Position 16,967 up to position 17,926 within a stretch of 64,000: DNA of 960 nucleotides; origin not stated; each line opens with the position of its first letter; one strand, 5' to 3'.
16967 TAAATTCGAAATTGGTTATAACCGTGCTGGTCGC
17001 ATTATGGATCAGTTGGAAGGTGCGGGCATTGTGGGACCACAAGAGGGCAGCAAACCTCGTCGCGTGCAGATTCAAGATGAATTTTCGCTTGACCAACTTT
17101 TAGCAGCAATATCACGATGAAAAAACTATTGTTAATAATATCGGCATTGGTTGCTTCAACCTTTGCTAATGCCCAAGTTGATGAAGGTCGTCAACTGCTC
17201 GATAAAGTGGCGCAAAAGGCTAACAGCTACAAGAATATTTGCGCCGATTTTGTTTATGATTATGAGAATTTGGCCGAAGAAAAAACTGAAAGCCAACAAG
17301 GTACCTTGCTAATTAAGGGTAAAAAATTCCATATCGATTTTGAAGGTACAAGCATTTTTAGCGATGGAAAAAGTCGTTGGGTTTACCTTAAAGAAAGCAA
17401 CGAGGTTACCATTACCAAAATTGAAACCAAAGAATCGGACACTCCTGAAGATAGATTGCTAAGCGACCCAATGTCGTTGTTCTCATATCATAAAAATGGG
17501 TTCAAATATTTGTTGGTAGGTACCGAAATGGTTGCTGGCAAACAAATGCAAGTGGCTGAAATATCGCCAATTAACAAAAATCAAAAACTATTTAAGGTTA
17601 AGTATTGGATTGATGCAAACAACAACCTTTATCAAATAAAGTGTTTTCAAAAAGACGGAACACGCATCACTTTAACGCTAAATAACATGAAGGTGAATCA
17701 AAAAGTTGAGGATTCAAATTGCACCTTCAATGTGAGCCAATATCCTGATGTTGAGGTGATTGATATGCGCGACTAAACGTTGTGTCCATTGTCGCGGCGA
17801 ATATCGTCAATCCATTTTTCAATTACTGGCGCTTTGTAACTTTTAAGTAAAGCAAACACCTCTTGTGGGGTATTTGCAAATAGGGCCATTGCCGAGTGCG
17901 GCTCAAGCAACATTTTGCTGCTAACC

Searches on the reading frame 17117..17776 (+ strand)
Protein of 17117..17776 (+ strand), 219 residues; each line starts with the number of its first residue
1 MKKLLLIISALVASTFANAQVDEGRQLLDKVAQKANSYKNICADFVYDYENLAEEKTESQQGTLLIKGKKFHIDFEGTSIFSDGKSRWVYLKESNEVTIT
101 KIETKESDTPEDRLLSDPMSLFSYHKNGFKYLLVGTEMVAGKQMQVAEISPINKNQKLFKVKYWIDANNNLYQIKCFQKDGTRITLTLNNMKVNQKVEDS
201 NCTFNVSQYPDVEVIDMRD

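Call 14: find_encoding_contigs(protein=window:17117-17776:+, flank=10000, max_places=10)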
Protein window:17117-17776:+ (219 aa): 2 contigs read that carry it; 2 places shown.
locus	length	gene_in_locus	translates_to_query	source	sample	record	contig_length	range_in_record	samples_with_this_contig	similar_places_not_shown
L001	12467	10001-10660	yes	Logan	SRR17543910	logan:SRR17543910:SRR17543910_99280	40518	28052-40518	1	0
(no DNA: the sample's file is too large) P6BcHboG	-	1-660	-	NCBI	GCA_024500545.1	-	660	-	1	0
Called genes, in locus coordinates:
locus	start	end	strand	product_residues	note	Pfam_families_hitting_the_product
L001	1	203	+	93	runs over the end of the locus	PF04342:DMT_6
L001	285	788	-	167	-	PF13689:DUF4154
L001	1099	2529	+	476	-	PF01743:PolyA_pol, PF12627:PolyA_pol_RNAbd, PF01966:HD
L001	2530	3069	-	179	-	PF25087:GMPPB_C (faint), PF21711:DCTN5 (weak), PF25084:LbH_EIF2B, PF14602:Hexapep_2 (weak), PF00132:Hexapep (weak)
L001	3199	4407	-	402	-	PF01479:S4, PF00849:PseudoU_synth_2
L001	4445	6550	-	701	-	PF04932:Wzy_C, PF00515:TPR_1 (faint), PF07719:TPR_2 (faint), PF13181:TPR_8 (faint), PF23914:TPR_CcmH_CycH (weak)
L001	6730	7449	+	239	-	-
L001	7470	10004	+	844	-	PF13491:FtsK_4TM, PF17854:FtsK_alpha, PF01580:FtsK_SpoIIIE, PF09397:FtsK_gamma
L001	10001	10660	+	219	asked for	PF16584:LolA_2, PF03548:LolA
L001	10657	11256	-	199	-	PF18306:LDcluster4, PF03641:Lysine_decarbox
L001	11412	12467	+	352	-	?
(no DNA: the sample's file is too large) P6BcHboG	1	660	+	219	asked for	PF16584:LolA_2, PF03548:LolA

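Call 31: list_cluster_members(proteins=[window:17117-17776:+, window:18528-19808:+, window:19866-20486:+, window:20511-21776:+, window:21789-22460:+, window:22505-23761:+, window:23776-24465:+, window:24733-25155:+, window:14586-17120:+, window:27105-28598:-])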
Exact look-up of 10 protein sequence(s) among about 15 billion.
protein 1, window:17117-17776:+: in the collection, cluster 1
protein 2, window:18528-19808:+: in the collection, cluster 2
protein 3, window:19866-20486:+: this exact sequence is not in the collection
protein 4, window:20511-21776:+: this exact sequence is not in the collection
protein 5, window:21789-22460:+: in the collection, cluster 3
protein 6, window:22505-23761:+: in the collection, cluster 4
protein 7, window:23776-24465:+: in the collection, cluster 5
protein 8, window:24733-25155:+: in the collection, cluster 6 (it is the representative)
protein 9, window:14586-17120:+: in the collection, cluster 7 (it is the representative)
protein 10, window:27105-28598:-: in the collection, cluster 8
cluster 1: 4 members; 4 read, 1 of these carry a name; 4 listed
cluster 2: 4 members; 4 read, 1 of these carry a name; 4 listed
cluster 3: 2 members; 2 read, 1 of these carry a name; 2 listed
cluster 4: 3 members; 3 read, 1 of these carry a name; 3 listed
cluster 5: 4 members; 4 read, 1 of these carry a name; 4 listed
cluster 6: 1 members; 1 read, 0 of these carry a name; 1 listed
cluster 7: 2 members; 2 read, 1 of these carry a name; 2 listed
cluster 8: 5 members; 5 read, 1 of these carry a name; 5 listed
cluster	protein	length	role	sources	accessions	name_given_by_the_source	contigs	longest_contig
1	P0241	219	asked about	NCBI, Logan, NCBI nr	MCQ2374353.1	MAG: outer membrane lipoprotein carrier protein LolA [Salinivirgaceae bacterium] | outer membrane lipoprotein carrier protein LolA [Salinivirgaceae bacterium]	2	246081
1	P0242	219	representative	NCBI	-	-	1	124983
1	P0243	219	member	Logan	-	-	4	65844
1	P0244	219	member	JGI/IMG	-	-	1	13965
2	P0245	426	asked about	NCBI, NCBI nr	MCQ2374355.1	MAG: RHS repeat-associated core domain-containing protein [Salinivirgaceae bacterium] | RHS repeat-associated core domain-containing protein [Salinivirgaceae bacterium]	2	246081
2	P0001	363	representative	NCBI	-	-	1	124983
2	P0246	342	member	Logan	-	-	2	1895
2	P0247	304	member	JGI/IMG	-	-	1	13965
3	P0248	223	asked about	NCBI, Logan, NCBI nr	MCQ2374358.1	MAG: hypothetical protein MJ069_00430 [Salinivirgaceae bacterium] | hypothetical protein [Salinivirgaceae bacterium]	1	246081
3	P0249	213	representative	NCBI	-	-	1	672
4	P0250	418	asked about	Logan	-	-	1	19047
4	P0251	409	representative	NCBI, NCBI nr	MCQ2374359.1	MAG: hypothetical protein MJ069_00435 [Salinivirgaceae bacterium] | hypothetical protein [Salinivirgaceae bacterium]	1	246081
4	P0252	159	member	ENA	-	-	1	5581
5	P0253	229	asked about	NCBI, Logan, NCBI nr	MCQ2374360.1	MAG: hypothetical protein MJ069_00440 [Salinivirgaceae bacterium] | hypothetical protein [Salinivirgaceae bacterium]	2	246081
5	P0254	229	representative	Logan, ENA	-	-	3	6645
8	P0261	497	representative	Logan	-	-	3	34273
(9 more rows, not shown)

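Call 45: find_related_loci(query=window:17117-17776:+, collection=metagenome_contigs, flank=10000)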
Query window:17117-17776:+ (219 aa) in metagenome_contigs; peptide patterns used: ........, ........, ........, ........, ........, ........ (x = any residue, [..] = any of these).
71 stretches matched a pattern; 5 encode a relative of the query (tblastn E <= 1e-3); 5 distinct loci.
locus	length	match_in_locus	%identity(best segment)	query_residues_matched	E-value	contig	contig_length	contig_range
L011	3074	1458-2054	44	19-218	3e-55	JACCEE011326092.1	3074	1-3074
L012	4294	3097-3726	28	1-218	2e-27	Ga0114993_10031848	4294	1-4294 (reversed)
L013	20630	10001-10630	27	1-218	2e-26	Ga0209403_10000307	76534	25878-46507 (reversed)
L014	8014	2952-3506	20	26-218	1e-9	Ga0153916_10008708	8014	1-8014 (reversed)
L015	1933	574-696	46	72-111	8e-5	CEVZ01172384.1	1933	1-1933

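Call 46: find_encoding_contigs(protein=P0243, flank=10000, max_places=6)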
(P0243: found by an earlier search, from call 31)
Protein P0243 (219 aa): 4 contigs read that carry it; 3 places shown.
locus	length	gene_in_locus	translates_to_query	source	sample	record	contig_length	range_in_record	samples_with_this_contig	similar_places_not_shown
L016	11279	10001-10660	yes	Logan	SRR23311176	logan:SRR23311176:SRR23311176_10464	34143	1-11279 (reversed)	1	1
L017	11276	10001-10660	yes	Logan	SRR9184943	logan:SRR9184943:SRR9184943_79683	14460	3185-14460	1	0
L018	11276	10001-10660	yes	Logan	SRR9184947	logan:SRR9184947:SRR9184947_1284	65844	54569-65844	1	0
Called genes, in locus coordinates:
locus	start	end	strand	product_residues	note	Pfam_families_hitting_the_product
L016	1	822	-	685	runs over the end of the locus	PF13589:HATPase_c_3, PF02518:HATPase_c (weak), PF00183:HSP90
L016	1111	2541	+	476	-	PF01743:PolyA_pol, PF12627:PolyA_pol_RNAbd, PF01966:HD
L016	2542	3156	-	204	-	PF21711:DCTN5 (weak), PF25087:GMPPB_C (weak), PF25084:LbH_EIF2B, PF14602:Hexapep_2 (weak), PF00132:Hexapep (weak)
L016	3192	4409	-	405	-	PF01479:S4, PF00849:PseudoU_synth_2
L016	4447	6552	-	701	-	PF04932:Wzy_C, PF14559:TPR_19 (faint), PF00515:TPR_1 (faint), PF07719:TPR_2 (faint), PF13181:TPR_8 (faint), PF23914:TPR_CcmH_CycH (weak)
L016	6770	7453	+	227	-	-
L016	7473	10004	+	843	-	PF13491:FtsK_4TM, PF17854:FtsK_alpha, PF01580:FtsK_SpoIIIE, PF09397:FtsK_gamma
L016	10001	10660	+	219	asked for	PF16584:LolA_2, PF03548:LolA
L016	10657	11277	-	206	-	?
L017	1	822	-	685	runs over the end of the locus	PF13589:HATPase_c_3, PF02518:HATPase_c (weak), PF00183:HSP90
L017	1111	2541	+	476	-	PF01743:PolyA_pol, PF12627:PolyA_pol_RNAbd, PF01966:HD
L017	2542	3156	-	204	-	PF21711:DCTN5 (weak), PF25087:GMPPB_C (weak), PF25084:LbH_EIF2B, PF14602:Hexapep_2 (weak), PF00132:Hexapep (weak)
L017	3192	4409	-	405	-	PF01479:S4, PF00849:PseudoU_synth_2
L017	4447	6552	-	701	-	PF04932:Wzy_C, PF14559:TPR_19 (faint), PF00515:TPR_1 (faint), PF07719:TPR_2 (faint), PF13181:TPR_8 (faint), PF23914:TPR_CcmH_CycH (weak)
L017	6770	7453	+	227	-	-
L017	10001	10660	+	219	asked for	PF16584:LolA_2, PF03548:LolA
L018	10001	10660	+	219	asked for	PF16584:LolA_2, PF03548:LolA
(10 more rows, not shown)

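Call 47: find_encoding_contigs(protein=P0261, flank=10000, max_places=6)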
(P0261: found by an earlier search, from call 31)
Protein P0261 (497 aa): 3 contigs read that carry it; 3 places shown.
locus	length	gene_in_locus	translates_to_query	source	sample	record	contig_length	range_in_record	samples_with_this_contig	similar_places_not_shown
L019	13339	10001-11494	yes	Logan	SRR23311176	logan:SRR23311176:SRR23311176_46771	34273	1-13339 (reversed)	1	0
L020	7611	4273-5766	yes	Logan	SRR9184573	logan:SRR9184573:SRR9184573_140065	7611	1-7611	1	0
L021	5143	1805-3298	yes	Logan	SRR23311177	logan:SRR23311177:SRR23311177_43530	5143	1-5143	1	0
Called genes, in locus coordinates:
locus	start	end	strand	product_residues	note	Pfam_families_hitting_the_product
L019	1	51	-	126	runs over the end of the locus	-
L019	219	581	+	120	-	PF04237:YjbR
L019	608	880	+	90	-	-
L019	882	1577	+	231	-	PF08713:DNA_alkylation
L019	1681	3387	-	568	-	PF00128:Alpha-amylase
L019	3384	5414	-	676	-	PF02922:CBM_48 (weak), PF00128:Alpha-amylase, PF02806:Alpha-amylase_C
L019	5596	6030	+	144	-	PF00027:cNMP_binding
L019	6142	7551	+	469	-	PF00722:Glyco_hydro_16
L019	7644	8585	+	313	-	PF00551:Formyl_trans_N, PF02911:Formyl_trans_C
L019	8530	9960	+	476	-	PF16499:Melibiase_2, PF17801:Melibiase_C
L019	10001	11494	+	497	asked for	PF01266:DAO (faint), PF01593:Amino_oxidase, PF07992:Pyr_redox_2 (faint), PF13450:NAD_binding_8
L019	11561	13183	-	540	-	PF22694:CtpB_N-like (weak), PF00595:PDZ (weak), PF13180:PDZ_2 (weak), PF17820:PDZ_6 (weak), PF03572:Peptidase_S41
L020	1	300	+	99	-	?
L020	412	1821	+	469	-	PF00722:Glyco_hydro_16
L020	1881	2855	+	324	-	PF00551:Formyl_trans_N, PF02911:Formyl_trans_C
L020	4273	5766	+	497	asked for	PF01266:DAO (faint), PF01593:Amino_oxidase, PF07992:Pyr_redox_2 (faint), PF13450:NAD_binding_8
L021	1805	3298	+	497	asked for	PF01266:DAO (faint), PF01593:Amino_oxidase, PF07992:Pyr_redox_2 (faint), PF13450:NAD_binding_8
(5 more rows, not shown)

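Call 64: find_encoding_contigs(protein=P0246, flank=10000, max_places=6)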
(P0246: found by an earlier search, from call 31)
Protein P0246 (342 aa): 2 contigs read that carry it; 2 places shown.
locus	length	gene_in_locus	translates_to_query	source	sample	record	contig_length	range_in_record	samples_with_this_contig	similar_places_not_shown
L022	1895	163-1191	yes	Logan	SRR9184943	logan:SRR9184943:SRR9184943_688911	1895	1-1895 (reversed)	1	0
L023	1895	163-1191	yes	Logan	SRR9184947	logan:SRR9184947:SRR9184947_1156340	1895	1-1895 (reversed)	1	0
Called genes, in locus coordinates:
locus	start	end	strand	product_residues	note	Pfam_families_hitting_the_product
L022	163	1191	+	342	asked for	PF05593:RHS_repeat (faint), PF25023:TEN_YD-shell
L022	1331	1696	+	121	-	-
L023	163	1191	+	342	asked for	PF05593:RHS_repeat (faint), PF25023:TEN_YD-shell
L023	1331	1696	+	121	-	-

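Call 77: find_encoding_contigs(protein=P0254, flank=10000, max_places=6)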
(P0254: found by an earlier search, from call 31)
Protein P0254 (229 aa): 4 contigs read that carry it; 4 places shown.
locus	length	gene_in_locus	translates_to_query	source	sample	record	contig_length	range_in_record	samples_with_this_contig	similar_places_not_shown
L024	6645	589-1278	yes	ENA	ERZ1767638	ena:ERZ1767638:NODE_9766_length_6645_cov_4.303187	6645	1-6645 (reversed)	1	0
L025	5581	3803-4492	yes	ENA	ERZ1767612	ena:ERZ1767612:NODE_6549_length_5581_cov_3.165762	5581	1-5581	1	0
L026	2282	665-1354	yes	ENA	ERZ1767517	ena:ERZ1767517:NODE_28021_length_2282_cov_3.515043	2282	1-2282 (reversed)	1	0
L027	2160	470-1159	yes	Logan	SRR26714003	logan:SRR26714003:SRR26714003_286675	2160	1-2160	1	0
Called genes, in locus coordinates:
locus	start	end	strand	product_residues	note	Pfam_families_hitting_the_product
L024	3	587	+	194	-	?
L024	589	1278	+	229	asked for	-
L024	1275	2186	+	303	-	-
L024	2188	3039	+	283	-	-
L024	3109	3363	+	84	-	-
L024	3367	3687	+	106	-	-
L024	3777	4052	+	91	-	-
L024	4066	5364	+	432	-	-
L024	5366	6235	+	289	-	-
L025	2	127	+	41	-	?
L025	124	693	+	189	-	-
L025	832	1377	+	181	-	-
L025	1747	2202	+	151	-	PF09820:AAA-ATPase_like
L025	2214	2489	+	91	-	-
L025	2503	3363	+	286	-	-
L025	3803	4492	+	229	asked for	-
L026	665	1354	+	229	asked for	-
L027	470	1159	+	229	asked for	-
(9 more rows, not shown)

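Call 85: search_protein_families(library=pfam, proteins=[L024:3052-3363:+], max_evalue=0.01)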
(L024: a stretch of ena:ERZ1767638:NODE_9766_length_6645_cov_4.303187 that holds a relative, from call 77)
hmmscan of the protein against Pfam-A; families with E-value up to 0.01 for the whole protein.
L024:3052-3363:+ (103 aa): 0 families
